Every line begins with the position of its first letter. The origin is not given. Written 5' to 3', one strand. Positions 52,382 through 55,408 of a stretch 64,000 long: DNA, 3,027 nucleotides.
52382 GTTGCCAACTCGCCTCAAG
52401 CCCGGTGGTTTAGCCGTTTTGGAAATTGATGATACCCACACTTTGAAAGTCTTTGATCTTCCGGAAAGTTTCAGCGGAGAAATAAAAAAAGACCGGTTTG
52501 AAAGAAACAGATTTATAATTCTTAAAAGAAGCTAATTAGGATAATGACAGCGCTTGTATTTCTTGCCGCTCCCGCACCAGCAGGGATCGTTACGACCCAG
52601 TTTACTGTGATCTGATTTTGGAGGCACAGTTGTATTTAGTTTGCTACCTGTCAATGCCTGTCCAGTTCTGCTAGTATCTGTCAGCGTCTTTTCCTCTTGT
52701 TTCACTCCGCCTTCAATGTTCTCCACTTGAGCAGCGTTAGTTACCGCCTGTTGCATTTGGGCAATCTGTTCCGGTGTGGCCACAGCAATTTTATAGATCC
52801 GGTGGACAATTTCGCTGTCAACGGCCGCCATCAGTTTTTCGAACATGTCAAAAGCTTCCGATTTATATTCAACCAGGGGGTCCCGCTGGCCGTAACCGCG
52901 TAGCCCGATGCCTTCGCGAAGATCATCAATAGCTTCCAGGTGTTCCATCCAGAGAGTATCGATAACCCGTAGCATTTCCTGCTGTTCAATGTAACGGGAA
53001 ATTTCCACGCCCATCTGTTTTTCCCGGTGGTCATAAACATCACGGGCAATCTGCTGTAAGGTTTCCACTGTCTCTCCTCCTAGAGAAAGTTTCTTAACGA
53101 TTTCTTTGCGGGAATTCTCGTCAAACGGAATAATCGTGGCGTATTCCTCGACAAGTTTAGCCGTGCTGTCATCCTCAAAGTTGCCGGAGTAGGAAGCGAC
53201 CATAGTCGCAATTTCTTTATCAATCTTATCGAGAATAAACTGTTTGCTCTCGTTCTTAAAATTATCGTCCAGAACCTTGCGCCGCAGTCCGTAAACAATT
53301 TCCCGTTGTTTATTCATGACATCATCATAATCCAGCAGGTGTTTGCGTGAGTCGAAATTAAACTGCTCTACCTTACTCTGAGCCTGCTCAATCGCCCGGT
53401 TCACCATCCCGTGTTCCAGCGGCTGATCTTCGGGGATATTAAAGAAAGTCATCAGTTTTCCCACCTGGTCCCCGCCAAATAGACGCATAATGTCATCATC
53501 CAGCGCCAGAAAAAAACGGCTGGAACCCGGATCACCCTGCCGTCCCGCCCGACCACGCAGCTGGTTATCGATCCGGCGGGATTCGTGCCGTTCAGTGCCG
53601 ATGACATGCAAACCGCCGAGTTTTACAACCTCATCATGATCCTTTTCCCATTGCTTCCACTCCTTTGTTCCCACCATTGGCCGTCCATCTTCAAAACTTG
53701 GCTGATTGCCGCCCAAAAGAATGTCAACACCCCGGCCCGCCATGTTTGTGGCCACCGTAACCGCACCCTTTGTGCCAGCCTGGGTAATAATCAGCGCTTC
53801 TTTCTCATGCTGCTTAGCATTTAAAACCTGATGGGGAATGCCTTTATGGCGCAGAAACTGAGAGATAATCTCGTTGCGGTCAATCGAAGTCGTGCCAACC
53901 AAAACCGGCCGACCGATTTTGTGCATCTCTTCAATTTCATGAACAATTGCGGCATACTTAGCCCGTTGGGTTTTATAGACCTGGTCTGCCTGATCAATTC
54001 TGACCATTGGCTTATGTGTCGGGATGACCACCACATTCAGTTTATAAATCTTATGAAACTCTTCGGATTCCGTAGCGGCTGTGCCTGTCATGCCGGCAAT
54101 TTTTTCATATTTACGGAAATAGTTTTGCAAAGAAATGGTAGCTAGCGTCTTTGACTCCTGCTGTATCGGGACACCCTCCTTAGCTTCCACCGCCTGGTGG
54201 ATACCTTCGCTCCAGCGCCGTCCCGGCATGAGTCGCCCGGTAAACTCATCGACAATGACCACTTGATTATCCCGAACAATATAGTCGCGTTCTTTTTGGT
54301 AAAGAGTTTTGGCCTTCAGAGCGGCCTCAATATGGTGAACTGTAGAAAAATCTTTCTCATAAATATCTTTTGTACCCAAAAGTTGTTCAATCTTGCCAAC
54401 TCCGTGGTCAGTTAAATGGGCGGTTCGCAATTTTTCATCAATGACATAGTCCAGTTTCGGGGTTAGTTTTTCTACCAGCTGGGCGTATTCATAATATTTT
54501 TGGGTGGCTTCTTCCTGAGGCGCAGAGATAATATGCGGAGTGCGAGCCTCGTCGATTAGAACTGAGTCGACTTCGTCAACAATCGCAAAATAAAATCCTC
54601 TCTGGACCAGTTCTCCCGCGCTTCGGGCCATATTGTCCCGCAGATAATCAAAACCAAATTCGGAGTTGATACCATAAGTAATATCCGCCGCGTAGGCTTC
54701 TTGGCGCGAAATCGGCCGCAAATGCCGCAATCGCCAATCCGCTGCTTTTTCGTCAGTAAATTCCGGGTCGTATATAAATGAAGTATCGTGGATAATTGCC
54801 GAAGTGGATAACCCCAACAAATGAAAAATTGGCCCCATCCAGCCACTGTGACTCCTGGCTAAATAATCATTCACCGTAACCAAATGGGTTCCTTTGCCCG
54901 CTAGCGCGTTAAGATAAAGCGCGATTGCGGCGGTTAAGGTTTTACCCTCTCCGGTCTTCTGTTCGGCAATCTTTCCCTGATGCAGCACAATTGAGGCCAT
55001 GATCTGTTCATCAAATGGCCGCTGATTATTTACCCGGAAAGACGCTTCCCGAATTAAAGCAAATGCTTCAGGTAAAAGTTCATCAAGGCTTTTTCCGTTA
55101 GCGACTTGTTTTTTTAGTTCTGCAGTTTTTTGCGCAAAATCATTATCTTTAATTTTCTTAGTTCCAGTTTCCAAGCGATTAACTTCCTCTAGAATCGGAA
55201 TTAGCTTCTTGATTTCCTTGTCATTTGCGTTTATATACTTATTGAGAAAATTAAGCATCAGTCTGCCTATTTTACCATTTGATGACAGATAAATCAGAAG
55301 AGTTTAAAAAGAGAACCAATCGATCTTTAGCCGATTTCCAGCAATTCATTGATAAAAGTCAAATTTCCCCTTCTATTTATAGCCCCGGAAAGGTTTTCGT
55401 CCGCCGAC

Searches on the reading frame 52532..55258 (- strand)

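Call 44: search_protein_families(library=pfam, proteins=[window:52532-55258:-], max_evalue=0.00001)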
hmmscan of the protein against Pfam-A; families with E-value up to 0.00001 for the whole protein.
window:52532-55258:- (908 aa): 5 families
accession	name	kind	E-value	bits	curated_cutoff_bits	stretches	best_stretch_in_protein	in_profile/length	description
PF07517.20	SecA_DEAD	-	2.4e-111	372.1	24.6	1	8-402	4-290/290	SecA DEAD-like domain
PF21090.3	P-loop_SecA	-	3.4e-85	285.3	27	1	417-611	1-205/205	SecA P-loop domain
PF07516.18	SecA_SW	-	8.3e-59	199.5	26.7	1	613-824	1-199/200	SecA Wing and Scaffold domain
PF01043.26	SecA_PP_bind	-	4.9e-39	133.8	23.5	1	251-358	2-110/110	SecA preprotein cross-linking domain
PF02810.21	SEC-C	-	3e-10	40.2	20.4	1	889-907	1-19/19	SEC-C motif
